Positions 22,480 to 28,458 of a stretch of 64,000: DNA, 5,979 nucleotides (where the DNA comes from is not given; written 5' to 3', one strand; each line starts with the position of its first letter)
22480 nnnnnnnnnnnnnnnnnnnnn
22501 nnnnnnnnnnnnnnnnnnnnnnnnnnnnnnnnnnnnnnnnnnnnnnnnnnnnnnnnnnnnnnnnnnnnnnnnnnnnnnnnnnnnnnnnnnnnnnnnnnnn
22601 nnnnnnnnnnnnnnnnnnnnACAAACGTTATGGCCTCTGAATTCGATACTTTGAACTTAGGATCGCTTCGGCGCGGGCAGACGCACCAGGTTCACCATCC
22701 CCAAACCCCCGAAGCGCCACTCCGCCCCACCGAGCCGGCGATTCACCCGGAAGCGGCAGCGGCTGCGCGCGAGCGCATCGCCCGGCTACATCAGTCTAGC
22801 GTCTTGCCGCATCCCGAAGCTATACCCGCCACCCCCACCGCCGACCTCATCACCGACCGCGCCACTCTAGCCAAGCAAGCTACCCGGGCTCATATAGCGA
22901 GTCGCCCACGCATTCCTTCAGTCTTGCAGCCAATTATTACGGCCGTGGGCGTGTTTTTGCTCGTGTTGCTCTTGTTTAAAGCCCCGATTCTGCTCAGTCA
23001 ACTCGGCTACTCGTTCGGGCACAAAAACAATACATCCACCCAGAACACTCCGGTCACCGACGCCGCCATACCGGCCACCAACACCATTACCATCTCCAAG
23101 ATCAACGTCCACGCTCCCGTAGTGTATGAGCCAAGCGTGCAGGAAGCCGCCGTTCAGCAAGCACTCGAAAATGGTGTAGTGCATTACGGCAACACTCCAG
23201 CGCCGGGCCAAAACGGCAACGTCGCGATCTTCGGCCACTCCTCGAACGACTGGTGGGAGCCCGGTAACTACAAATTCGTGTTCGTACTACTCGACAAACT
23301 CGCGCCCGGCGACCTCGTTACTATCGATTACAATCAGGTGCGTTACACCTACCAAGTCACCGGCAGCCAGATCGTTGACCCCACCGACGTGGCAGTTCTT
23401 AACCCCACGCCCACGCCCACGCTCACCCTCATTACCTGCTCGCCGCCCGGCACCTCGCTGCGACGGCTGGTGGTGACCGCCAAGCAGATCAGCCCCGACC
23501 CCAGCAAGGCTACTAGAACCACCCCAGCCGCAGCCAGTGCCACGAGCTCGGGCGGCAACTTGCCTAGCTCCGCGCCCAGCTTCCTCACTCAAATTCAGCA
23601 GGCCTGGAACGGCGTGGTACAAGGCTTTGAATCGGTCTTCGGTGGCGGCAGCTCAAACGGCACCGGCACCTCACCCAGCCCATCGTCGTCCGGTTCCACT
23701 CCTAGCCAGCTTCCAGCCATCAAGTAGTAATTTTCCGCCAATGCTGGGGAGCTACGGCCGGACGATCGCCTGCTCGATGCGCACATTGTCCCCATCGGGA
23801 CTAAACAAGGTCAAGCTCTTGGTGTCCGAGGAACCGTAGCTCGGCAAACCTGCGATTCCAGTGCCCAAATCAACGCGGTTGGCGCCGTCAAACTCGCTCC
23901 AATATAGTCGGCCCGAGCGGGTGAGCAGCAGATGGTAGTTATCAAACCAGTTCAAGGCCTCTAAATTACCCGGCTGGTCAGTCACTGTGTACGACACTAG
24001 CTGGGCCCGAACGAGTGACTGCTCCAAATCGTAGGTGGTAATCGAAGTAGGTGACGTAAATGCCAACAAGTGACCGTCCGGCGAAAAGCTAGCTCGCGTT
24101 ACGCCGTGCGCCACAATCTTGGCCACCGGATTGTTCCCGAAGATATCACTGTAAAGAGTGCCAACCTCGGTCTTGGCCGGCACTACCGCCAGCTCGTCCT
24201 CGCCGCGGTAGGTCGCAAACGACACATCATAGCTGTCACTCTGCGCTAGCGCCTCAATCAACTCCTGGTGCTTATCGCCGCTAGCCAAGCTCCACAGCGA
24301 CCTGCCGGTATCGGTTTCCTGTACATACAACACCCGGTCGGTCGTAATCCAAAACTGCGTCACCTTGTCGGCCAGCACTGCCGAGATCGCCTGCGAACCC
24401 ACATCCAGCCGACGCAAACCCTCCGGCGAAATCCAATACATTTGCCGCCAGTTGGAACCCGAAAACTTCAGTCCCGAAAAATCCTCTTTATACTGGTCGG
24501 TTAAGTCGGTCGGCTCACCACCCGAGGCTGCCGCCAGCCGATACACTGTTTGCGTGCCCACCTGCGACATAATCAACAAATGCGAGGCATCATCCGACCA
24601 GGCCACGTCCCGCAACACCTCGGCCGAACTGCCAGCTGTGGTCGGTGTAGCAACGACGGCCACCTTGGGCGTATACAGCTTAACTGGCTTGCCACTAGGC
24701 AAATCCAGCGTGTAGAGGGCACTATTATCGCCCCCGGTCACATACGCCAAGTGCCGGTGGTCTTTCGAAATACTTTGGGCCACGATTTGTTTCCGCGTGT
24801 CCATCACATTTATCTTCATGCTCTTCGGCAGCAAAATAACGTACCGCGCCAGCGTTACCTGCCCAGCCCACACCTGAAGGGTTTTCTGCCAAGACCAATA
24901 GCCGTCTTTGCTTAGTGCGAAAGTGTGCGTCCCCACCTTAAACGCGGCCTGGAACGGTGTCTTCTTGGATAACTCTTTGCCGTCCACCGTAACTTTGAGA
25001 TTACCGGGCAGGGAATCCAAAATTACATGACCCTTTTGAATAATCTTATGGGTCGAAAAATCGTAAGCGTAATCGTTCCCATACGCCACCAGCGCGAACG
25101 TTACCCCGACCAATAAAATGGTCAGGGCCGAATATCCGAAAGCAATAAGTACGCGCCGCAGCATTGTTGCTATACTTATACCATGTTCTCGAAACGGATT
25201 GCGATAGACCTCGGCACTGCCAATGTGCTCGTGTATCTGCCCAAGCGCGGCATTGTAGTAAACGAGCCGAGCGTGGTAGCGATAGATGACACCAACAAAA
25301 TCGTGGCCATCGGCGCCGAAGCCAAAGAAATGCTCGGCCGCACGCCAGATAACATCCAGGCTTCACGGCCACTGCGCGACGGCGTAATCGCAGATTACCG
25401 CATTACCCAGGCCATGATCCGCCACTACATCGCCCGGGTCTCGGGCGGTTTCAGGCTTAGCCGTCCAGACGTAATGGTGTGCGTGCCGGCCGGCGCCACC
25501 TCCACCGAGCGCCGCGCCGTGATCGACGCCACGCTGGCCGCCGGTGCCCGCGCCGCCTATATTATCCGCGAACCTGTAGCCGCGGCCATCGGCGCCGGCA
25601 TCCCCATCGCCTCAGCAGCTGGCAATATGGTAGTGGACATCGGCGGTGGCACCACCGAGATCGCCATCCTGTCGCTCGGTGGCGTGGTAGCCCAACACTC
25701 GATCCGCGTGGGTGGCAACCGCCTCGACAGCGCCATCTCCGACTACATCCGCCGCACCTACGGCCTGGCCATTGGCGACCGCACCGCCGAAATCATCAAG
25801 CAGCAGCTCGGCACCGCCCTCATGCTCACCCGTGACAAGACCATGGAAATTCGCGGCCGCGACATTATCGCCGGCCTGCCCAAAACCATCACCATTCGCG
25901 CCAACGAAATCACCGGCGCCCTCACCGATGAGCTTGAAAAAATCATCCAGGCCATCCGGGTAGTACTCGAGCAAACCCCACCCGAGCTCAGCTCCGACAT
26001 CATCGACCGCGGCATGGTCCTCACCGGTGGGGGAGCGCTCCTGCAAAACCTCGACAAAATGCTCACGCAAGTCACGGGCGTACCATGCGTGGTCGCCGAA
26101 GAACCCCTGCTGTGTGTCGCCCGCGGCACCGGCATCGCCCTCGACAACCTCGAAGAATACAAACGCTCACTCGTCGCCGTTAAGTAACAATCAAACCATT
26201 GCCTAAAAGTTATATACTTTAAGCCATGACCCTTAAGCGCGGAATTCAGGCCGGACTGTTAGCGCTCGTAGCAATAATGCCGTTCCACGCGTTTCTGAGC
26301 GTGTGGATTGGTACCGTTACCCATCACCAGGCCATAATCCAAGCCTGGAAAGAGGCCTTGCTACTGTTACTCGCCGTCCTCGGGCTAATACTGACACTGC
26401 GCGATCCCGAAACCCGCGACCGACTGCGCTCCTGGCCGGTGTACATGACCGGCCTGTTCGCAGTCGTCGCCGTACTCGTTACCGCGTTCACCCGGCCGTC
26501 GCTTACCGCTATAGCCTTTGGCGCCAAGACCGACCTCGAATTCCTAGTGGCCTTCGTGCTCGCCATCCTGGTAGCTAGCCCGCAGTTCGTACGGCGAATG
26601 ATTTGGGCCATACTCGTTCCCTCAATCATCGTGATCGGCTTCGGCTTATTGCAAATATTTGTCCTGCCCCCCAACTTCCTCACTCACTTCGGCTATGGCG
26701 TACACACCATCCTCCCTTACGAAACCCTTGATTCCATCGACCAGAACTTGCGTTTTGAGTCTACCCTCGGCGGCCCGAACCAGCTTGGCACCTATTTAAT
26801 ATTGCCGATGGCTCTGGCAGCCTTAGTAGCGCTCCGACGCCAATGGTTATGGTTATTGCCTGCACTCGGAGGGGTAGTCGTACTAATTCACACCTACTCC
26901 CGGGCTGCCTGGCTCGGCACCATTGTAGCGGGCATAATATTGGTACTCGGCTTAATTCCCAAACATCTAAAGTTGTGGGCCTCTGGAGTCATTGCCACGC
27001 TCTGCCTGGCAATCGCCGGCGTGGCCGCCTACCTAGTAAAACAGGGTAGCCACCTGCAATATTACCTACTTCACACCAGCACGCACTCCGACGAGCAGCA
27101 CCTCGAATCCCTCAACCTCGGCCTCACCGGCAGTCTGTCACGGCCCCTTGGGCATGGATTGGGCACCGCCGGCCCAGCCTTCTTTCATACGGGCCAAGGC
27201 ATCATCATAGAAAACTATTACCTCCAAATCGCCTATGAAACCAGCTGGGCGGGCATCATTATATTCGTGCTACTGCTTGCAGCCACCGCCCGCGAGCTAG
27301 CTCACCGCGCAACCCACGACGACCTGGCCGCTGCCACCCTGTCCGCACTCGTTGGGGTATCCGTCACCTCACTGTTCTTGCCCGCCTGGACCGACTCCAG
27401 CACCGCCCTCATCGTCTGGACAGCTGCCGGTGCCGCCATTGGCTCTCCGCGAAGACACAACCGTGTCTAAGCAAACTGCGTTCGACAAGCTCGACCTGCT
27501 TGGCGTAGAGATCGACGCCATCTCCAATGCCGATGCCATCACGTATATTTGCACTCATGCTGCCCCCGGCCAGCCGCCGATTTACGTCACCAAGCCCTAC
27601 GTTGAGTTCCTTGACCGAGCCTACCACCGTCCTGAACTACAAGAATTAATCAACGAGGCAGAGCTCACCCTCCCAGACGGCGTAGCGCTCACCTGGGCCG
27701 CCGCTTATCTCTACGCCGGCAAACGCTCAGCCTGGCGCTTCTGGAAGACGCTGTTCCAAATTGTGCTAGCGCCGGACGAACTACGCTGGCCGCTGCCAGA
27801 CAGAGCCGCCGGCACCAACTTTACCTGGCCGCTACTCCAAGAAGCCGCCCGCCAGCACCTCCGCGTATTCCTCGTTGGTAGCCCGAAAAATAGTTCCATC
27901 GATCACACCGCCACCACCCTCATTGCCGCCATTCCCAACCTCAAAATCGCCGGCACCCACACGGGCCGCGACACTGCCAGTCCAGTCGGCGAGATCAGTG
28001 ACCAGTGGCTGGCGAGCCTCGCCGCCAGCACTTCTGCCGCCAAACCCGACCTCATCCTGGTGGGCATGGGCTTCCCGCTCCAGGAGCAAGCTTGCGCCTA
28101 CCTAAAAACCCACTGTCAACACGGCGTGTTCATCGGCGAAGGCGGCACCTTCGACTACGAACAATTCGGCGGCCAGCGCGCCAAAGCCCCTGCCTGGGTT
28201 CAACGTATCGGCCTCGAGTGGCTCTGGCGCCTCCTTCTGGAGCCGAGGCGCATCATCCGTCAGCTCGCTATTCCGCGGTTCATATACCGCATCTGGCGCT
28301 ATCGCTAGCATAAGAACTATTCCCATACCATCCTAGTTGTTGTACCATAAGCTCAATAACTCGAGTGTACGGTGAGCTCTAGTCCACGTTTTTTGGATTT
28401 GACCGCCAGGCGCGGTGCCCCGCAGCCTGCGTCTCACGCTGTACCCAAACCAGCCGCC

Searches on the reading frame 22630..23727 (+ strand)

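Call 12: search_protein_families(library=pfam, proteins=[window:22630-23727:+], max_evalue=0.01)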
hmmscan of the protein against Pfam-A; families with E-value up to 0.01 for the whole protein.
window:22630-23727:+ (365 aa): 1 family
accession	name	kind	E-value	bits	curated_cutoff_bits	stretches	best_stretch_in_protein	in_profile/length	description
PF04203.18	Sortase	-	2.4e-27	95.6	26.6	1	153-286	1-124/125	Sortase domain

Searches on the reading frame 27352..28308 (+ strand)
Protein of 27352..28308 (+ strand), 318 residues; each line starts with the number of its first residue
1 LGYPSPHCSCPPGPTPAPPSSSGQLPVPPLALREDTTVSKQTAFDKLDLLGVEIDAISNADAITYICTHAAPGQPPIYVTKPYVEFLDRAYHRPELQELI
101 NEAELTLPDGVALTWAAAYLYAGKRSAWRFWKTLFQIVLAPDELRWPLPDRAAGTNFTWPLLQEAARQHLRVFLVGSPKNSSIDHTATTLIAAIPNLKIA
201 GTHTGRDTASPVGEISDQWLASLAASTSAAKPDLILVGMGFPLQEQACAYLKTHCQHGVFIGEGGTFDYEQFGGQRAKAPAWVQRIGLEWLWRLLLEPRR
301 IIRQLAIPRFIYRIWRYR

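Call 12: search_protein_families(library=pfam, proteins=[window:27352-28308:+], max_evalue=0.01)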
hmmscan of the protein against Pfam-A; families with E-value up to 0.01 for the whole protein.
window:27352-28308:+ (318 aa): 1 family
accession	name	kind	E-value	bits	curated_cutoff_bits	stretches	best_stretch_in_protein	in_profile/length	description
PF03808.19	Glyco_tran_WecG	-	4.8e-39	134.3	27.4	1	104-304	2-167/168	Glycosyl transferase WecG/TagA/CpsF family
